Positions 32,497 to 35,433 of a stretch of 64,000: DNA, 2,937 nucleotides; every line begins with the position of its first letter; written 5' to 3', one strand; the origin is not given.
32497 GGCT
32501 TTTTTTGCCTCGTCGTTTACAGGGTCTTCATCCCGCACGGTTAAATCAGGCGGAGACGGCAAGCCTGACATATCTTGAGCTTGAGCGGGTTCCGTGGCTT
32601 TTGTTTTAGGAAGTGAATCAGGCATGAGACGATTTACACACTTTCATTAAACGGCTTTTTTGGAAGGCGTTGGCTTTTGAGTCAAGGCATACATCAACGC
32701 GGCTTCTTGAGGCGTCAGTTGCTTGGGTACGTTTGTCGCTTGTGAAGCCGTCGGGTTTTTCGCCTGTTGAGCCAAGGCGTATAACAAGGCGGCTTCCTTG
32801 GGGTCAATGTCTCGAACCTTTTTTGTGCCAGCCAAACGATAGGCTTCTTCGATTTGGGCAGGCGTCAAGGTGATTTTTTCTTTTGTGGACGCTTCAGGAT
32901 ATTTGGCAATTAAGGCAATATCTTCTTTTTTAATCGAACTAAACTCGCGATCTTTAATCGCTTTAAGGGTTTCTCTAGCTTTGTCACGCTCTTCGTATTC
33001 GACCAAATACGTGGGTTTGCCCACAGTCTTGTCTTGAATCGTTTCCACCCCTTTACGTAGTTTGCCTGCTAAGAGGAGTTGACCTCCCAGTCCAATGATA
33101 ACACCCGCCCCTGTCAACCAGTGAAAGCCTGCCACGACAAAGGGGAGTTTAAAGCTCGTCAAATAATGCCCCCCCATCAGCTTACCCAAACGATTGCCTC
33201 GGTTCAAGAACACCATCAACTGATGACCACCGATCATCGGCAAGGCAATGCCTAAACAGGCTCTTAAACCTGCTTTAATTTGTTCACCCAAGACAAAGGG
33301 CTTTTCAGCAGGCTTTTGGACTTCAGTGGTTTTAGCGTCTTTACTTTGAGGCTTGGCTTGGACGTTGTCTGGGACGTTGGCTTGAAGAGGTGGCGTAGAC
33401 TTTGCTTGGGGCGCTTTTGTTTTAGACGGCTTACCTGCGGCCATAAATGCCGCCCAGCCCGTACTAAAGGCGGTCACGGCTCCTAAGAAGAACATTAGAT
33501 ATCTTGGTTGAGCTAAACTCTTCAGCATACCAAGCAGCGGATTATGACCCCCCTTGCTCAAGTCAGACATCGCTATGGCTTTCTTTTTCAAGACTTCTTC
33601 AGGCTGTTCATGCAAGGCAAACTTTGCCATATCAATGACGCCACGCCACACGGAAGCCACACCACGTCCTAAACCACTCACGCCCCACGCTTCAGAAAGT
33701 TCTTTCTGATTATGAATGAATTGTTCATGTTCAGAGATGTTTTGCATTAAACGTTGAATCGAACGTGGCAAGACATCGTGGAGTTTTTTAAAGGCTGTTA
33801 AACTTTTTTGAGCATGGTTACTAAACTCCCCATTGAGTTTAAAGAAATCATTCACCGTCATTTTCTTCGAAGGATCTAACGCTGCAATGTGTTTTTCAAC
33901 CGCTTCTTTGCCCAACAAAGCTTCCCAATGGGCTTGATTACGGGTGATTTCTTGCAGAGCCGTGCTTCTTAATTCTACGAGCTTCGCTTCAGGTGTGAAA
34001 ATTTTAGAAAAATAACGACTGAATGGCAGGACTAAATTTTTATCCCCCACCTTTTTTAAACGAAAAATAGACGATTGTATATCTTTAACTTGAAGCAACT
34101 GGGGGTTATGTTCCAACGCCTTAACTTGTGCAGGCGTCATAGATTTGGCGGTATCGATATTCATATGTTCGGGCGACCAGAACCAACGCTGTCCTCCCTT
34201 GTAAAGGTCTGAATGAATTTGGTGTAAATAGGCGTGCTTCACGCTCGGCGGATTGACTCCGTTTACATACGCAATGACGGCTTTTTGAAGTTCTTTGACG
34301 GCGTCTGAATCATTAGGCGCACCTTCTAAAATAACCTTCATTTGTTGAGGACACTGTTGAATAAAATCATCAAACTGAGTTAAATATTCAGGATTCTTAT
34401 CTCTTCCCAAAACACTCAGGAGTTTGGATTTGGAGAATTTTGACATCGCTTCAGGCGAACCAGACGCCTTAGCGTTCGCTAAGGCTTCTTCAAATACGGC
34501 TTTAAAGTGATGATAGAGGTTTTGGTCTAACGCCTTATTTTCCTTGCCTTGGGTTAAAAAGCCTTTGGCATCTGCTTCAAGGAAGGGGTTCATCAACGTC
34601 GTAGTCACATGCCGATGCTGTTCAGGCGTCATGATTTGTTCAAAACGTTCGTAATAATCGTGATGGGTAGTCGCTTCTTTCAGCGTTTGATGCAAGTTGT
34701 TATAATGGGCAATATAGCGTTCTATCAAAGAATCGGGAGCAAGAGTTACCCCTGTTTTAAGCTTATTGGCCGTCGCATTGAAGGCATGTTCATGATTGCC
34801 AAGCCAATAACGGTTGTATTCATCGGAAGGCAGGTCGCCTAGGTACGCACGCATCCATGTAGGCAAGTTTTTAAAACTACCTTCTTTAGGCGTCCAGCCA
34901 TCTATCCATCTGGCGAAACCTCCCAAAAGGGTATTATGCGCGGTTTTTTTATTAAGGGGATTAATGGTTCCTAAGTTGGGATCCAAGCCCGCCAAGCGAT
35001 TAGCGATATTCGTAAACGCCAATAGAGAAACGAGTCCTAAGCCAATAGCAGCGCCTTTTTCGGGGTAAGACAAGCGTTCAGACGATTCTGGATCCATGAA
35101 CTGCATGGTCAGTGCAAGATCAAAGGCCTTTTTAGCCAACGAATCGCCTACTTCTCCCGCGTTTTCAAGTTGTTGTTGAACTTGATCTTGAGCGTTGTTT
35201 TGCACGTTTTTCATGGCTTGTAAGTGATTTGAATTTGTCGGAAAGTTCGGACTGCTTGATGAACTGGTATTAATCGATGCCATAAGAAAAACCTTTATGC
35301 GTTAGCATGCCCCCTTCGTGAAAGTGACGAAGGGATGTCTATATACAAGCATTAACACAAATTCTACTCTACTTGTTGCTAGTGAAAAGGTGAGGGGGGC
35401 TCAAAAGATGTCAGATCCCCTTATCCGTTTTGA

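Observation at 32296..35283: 878-aa ORFan with tandem C-terminal EAAL(L/M)YAL repeats plus a Pro-rich partner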

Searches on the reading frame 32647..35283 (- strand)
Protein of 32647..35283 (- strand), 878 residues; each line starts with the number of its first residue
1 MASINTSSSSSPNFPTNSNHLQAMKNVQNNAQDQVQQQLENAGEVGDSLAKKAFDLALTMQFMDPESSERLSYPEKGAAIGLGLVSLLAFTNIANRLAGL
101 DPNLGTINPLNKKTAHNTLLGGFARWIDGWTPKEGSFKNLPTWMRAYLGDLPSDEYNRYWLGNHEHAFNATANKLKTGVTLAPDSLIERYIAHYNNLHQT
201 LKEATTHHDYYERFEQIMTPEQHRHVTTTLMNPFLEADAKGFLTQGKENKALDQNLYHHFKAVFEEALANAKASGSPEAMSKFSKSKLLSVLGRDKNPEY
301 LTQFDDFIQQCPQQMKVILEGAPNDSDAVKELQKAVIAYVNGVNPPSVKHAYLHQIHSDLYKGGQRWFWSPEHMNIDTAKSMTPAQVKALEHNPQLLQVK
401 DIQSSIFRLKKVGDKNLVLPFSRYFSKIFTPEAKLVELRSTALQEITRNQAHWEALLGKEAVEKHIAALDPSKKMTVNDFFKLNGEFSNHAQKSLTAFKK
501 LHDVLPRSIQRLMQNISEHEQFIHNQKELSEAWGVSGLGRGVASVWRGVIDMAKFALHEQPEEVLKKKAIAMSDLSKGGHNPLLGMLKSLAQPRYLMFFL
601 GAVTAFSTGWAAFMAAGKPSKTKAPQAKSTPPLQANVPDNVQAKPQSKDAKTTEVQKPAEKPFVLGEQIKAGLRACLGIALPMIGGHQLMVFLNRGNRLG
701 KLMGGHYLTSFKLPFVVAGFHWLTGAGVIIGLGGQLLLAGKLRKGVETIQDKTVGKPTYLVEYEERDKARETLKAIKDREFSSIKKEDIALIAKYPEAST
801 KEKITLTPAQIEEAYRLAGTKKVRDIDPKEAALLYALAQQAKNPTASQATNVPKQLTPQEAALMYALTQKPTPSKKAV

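Call 3: search_protein_families(library=pfam, proteins=[window:32647-35283:-], max_evalue=1)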
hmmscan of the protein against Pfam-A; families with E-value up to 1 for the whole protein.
window:32647-35283:- (878 aa): 1 family
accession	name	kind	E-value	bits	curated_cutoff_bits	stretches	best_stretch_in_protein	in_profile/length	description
PF10790.15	DUF2604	-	0.33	11.8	25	0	20-58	31-69/85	Protein of Unknown function (DUF2604)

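Call 4: search_protein_families(library=ncbifam, proteins=[window:32647-35283:-], max_evalue=1)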
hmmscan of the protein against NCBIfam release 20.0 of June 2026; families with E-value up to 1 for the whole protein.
window:32647-35283:- (878 aa): 0 families

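Call 6: find_homologous_proteins(query=window:32647-35283:-, max_evalue=0.001)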
Query window:32647-35283:- (878 aa): 8 proteins with E <= 0.001 among 8000 candidates.
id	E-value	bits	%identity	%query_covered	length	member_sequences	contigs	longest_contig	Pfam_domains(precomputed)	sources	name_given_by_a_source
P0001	0.0e+0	1851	94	100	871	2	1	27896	-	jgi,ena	jgi:hypothetical protein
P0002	0.0e+0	1808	92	100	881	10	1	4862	-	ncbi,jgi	jgi:hypothetical protein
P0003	0.0e+0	1760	90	100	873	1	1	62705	-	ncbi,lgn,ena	-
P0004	0.0e+0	1731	89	100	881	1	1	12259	-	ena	-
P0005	0.0e+0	1464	75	100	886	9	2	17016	-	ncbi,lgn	ncbi:MAG: hypothetical protein ACK5T0_08585 [Vampirovibrionales bacterium]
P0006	0.0e+0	1157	71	83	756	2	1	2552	-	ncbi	-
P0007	1.3e-275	935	51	100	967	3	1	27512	-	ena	-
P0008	3.3e-274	930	52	100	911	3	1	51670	-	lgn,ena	-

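Call 16: find_encoding_contigs(protein=P0008, flank=10000, max_places=3)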
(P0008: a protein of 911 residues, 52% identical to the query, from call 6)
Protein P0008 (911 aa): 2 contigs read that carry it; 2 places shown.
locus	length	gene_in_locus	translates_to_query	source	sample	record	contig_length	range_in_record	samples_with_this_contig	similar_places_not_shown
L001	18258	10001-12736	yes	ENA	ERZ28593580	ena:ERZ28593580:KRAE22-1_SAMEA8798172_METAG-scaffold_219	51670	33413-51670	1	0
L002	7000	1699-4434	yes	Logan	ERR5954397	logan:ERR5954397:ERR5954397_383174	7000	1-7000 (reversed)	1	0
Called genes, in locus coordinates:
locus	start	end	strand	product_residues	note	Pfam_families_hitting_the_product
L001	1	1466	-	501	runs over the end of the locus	PF01406:tRNA-synt_1e, PF09334:tRNA-synt_1g, PF00133:tRNA-synt_1 (weak), PF01921:tRNA-synt_1f (weak), PF09334:tRNA-synt_1g (weak)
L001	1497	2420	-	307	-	PF08238:Sel1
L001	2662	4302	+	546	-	-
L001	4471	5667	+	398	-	PF00291:PALP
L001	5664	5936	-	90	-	PF01722:BolA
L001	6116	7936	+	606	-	PF01336:tRNA_anti-codon, PF00152:tRNA-synt_2, PF02938:GAD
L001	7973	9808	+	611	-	PF00587:tRNA-synt_2b, PF04073:tRNA_edit, PF03129:HGTP_anticodon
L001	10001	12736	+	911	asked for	-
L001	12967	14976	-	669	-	PF00512:HisKA, PF02518:HATPase_c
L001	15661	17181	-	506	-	PF00239:Resolvase, PF07508:Recombinase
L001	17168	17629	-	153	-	PF11149:DUF2924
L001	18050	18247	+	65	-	-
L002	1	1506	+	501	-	?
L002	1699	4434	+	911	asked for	-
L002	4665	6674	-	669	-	PF00512:HisKA, PF02518:HATPase_c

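Call 17: find_encoding_contigs(protein=P0005, flank=10000, max_places=3)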
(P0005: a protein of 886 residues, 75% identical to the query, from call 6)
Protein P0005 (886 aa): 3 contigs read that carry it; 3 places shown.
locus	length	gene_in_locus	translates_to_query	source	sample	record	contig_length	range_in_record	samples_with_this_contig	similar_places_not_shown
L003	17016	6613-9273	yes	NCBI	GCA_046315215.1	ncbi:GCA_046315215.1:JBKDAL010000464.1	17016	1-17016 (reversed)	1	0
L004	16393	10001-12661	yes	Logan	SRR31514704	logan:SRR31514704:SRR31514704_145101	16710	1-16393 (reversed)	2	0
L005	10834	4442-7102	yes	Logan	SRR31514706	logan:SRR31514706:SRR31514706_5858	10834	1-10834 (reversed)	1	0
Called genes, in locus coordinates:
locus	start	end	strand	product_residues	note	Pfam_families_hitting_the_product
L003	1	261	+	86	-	PF13274:SocA_Panacea (weak)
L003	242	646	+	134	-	-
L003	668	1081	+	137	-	PF08780:NTase_sub_bind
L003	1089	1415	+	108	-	PF22600:MTPAP-like_central (weak), PF01909:NTP_transf_2 (weak), PF18765:Polbeta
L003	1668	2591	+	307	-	-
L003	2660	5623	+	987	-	PF00005:ABC_tran (faint), PF02463:SMC_N (faint), PF03193:RsgA_GTPase (faint), PF13191:AAA_16 (faint), PF13555:AAA_29 (faint), PF20703:nSTAND1 (faint), PF17760:UvrA_inter, PF17755:UvrA_DNA-bind, +1 more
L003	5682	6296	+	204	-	PF06414:Zeta_toxin, PF13671:AAA_33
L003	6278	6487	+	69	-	-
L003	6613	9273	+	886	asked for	-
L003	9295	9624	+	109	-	-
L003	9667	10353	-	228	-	-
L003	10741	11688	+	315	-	PF00398:RrnaAD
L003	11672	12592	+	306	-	PF00288:GHMP_kinases_N, PF08544:GHMP_kinases_C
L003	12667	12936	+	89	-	-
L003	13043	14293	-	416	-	PF02492:cobW, PF07683:CobW_C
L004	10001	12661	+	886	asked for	-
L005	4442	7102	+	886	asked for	-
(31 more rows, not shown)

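Call 24: search_solved_structures(query=A1, max_evalue=10)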
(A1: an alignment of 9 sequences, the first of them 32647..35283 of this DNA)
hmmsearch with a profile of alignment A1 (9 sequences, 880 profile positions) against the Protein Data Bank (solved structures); distinct sequences matched with E-value up to 10: 0.

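Call 25: find_related_loci(query=A1, collection=genome_contigs, flank=10000)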
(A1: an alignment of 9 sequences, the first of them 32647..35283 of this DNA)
Query A1 (878 aa) in genome_contigs; peptide patterns used: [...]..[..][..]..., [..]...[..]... (x = any residue, [..] = any of these).
60 stretches matched a pattern; 7 encode a relative of the query (tblastn E <= 1e-3); 7 distinct loci.
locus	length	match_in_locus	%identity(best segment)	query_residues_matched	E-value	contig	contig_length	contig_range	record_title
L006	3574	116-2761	74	1-878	0e+0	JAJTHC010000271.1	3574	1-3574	MAG: Vampirovibrionales bacterium isolate CoA8N_M69.1 k141_1387070, whole genome shotgun sequence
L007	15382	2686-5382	73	1-874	0e+0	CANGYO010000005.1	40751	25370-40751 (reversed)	MAG: Vampirovibrionales bacterium isolate RE-15aug16-9 genome assembly, contig: RE-15aug16-C813, whole genome shotgun se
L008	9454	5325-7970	73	1-878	0e+0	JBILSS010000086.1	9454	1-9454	MAG: Vampirovibrionales bacterium isolate ME2018-07-03_3300044637_group8_bin134 Rohwer_bin1413_scaffold_5541_c1, whole g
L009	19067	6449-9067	90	1-878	0e+0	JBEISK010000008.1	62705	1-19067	MAG: Gammaproteobacteria bacterium isolate Sample-107-S80-bin-40 Sample_107_S80-bin_40-k141_790286, whole genome shotgun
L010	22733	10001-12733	51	1-874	0e+0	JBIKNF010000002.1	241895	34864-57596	MAG: Vampirovibrionales bacterium isolate ME2014-09-21_3300035681_group5_bin84 Rohwer_bin1408_scaffold_8_c1, whole genom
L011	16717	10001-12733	51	1-878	0e+0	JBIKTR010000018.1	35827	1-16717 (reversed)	MAG: Vampirovibrionales bacterium isolate ME2015-07-30_3300044647_group6_bin122 Rohwer_bin1410_scaffold_426_c1, whole ge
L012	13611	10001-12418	45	1-842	0e+0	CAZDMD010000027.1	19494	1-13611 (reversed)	MAG TPA_asm: uncultured Vampirovibrionales bacterium isolate SRP278252_co3_622 genome assembly, contig: NODE_4893_length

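Call 33: predict_structure(alignment_id=A1)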
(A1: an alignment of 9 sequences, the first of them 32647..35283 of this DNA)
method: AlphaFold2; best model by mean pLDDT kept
length: 878 residues; sequences in the alignment: 9
mean_pLDDT: 50.7   pTM: 0.43
mean pLDDT of the five models: 50.7, 48.8, 42.1, 41.4, 40.9
residues with pLDDT >= 90: 19; 70-90: 209; 50-70: 178; < 50: 472
segments of 3 or more residues with pLDDT < 50: 1-110, 249-253, 288-295, 360-397, 544-764, 779-783, 802-878
pLDDT, mean of each block of 10 residues (from residue 1): 23 25 29 31 31 25 26 26 27 33 41 54 60 57 56 70 68 69 77 77 77 69 74 67 63 68 91 82 65 56 87 81 79 81 67 62 40 35 34 44 81 65 73 85 88 83 90 85 88 80 58 60 63 60 46 33 32 32 35 33 34 28 25 28 25 25 26 26 27 31 29 25 24 26 28 28 51 55 53 51 46 43 42 39 33 37 43 41
secondary structure, 60 per line:
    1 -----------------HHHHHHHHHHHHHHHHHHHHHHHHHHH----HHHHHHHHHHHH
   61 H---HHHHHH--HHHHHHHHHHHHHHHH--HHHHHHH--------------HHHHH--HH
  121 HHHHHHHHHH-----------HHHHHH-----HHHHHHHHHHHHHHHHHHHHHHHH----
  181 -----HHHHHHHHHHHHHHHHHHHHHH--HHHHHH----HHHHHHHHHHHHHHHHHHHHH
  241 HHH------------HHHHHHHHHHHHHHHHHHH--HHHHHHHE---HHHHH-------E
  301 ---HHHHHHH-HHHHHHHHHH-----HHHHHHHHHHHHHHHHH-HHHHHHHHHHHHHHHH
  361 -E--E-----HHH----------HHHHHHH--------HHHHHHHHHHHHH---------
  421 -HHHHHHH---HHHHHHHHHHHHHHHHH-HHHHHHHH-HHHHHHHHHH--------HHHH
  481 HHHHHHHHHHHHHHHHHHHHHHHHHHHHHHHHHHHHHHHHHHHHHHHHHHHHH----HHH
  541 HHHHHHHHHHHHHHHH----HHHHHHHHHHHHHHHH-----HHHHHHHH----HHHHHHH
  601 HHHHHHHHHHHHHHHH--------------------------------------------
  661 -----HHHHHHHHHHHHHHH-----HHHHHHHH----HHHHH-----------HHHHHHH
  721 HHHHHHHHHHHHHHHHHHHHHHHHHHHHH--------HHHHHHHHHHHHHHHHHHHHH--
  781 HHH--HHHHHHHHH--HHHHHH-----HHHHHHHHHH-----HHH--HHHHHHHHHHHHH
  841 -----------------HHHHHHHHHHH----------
elements in order (helices of 4 or more, strands of 3 or more residues): H18-44 H49-61 H65-70 H73-88 H91-97 H112-116 H119-130 H142-147 H153-176 H186-207 H210-215 H220-243 H256-274 H277-283 H288-292 H304-310 H312-321 H327-343 H345-360 H384-390 H399-411 H422-428 H432-448 H450-457 H459-468 H477-533 H538-556 H561-576 H582-589 H594-616 H666-680 H686-693 H698-702 H714-749 H758-778 H786-794 H797-802 H808-817 H828-840 H858-868
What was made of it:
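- Tried and rejected: Built from 9 sequences, it was too poor (pLDDT 50.7, call 33).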

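Call 34: search_protein_representatives(alignment_id=A1)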
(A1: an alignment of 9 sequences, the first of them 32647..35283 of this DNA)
Query: 9 sequences, 880 profile positions. Proteins with E-value up to 0.001 (for the whole library): 11; up to 1e-10: 10; up to 1e-30: 8. The best 11 are listed.
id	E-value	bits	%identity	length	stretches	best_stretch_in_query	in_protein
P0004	0.0e+00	1842.2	-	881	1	1-880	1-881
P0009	1.6e-235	800.8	-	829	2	1-621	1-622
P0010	3.4e-231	786.4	-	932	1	10-878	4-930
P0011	1.0e-149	516.9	-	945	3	301-625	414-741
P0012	8.9e-144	497.2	-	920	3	264-625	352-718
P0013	9.5e-136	470.7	-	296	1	574-874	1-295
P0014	1.7e-129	450.0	-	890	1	15-846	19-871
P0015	5.1e-71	256.5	-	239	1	16-200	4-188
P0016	9.9e-27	109.9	-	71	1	1-73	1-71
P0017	6.2e-21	90.8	-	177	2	734-842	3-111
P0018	1.1e-09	53.5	-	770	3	76-161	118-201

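Call 43: search_protein_families(library=pfam, alignment_id=A4, max_evalue=0.1)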
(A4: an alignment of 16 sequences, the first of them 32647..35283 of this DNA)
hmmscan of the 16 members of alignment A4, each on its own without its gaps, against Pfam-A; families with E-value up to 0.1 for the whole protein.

A. member 1, window:32647-35283:- (878 aa): 0 families

B. families by the number of members that match (of 16 scanned): 6 families
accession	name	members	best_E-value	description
PF09793.14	AD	1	0.00068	Anticodon-binding domain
PF17676.7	Peptidase_S66C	1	0.003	LD-carboxypeptidase C-terminal domain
PF20754.2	Thermo-DBP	1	0.0068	Thermo-DBP-RP2 C-terminal domain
PF22752.1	DUF488-N3i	1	0.013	Inactive DUF488-N3 subclade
PF16888.10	YwqH-like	1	0.055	YwqH-like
PF10790.15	DUF2604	1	0.093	Protein of Unknown function (DUF2604)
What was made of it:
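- Closest known: Chlamydial inclusion-membrane. Different: No IncA or other Pfam match was found (calls 3, 43).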

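Call 44: fold_search(model_id=the predicted structure, library=pdb)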
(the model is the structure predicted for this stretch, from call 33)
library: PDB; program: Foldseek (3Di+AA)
matches with E <= 10: 269; with E <= 0.001: 0
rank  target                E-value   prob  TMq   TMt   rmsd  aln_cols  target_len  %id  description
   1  9lmp_R                7.5e-02  0.44  0.12  0.21  20.0       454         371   10  Cryo-EM structure of antagonist-bounded inactive human GPR4 (released 2025-07-02)
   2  8w20_A                2.1e-01  0.15  0.09  0.11  61.0       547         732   10  Umb1 umbrella toxin particle (released 2024-04-17)
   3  9g71_A                3.0e-01  0.08  0.07  0.12  33.8       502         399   12  Cryo-EM structure of TTYH2 in complex with lipids in GDN (released 2025-05-21)
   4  8qv5_A                4.9e-01  0.06  0.07  0.11  28.8       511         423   10  Structure of human SPNS2 in LMNG (released 2025-02-19)
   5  6lsc                  6.1e-01  0.07  0.07  0.12  29.4       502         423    9  Structure of the E202Y mutant of the Cl-/H+ antiporter CLC-ec1 from E.coli: a re-refined model of the 4FTP model (released 2020-02-26)
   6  8iz8                  6.4e-01  0.13  0.09  0.07  27.8       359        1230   10  cryo EM structure of apo hMRP4 (released 2024-04-10)
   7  8ex4                  6.4e-01  0.04  0.06  0.10  29.2       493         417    9  Human S1P transporter Spns2 in an inward-facing open conformation (state 1) (released 2023-05-31)
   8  7n6g_3W               6.6e-01  0.06  0.06  0.12  44.8       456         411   10  C1 of central pair (released 2022-05-18)
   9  8zbt                  6.9e-01  0.11  0.08  0.06  28.5       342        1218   11  Cryo-EM structure of nanodisc-reconstituted human MRP4 withE1202Q mutation (in complex with 5-Fluorouracil) (released 2025-04-09)
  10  8rwx                  7.5e-01  0.07  0.08  0.13  26.9       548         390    9  Steady state structure of the human adenosine A2A receptor bound to synthetic photoswitch 'StilSwitch3' determined by se (released 2025-01-08)
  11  6grj_H                7.9e-01  0.10  0.08  0.16  26.2       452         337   11  Structure of the AhlB pore of the tripartite alpha-pore forming toxin, AHL, from Aeromonas hydrophila. (released 2019-07-03)
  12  7p5j_A                8.2e-01  0.05  0.06  0.10  36.9       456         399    9  Cryo-EM structure of human TTYH1 in GDN (released 2021-08-11)
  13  8rl8                  8.2e-01  0.04  0.07  0.10  28.0       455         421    8  SPNS2 in complex with homo Di-Gluebody GbD12 - SPNS2 local refinement (released 2025-01-15)
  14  4u4w_B                8.5e-01  0.05  0.07  0.11  29.1       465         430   10  Structure of a nitrate/nitrite antiporter NarK in nitrate-bound occluded state (released 2015-07-15)
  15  6h2f_A                8.9e-01  0.08  0.08  0.16  23.9       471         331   12  Structure of the pre-pore AhlB of the tripartite alpha-pore forming toxin, AHL, from Aeromonas hydrophila. (released 2019-07-10)
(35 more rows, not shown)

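Call 48: search_protein_families(library=phrogs, proteins=[window:32647-35283:-], max_evalue=0.1)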
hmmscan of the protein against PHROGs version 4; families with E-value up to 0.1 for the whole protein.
window:32647-35283:- (878 aa): 0 families

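Call 49: search_protein_families(library=padloc, proteins=[window:32647-35283:-], max_evalue=0.1)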
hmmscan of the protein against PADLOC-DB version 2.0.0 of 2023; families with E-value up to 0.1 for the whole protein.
window:32647-35283:- (878 aa): 1 family
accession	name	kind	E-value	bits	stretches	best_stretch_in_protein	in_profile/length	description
PDLC00533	JetD1|JetD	-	0.0078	13.3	1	761-844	47-124/409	DUF2220; DUF3322; DUF2399 domain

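Call 85: find_encoding_contigs(protein=P0018, flank=4000, max_places=2)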
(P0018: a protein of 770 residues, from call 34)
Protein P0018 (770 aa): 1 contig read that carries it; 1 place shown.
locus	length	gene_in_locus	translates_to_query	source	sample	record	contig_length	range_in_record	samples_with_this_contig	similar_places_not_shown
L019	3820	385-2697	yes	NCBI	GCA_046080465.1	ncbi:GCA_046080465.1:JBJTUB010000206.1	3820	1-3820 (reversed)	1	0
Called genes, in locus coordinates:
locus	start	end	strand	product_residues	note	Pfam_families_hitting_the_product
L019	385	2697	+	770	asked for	-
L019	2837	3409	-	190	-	PF05656:DUF805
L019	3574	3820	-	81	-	?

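Call 88: search_protein_families(library=ncbifam, alignment_id=A4, max_evalue=0.1)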
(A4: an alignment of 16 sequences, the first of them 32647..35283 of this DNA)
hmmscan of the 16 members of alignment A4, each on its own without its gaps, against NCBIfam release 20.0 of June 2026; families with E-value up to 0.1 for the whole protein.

A. member 1, window:32647-35283:- (878 aa): 0 families

B. families by the number of members that match (of 16 scanned): 5 families
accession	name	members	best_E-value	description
NF003420.0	PRK04841.1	2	0.0093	HTH-type transcriptional regulator MalT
NF040988.1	MamL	1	0.018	magnetosome protein MamL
NF046031.1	AntRepSinIBacil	1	0.019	anti-repressor SinI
NF002170.0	PRK01005.1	1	0.02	V-type ATP synthase subunit E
TIGR00558.3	pdxH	1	0.044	pyridoxamine 5'-phosphate oxidase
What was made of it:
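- On Inc (inclusion membrane) proteins: No Pfam or NCBIfam match for any of 16 family members (calls 3, 4, 43, 88).
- No transporter or channel family was matched (calls 3, 4, 43, 88).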
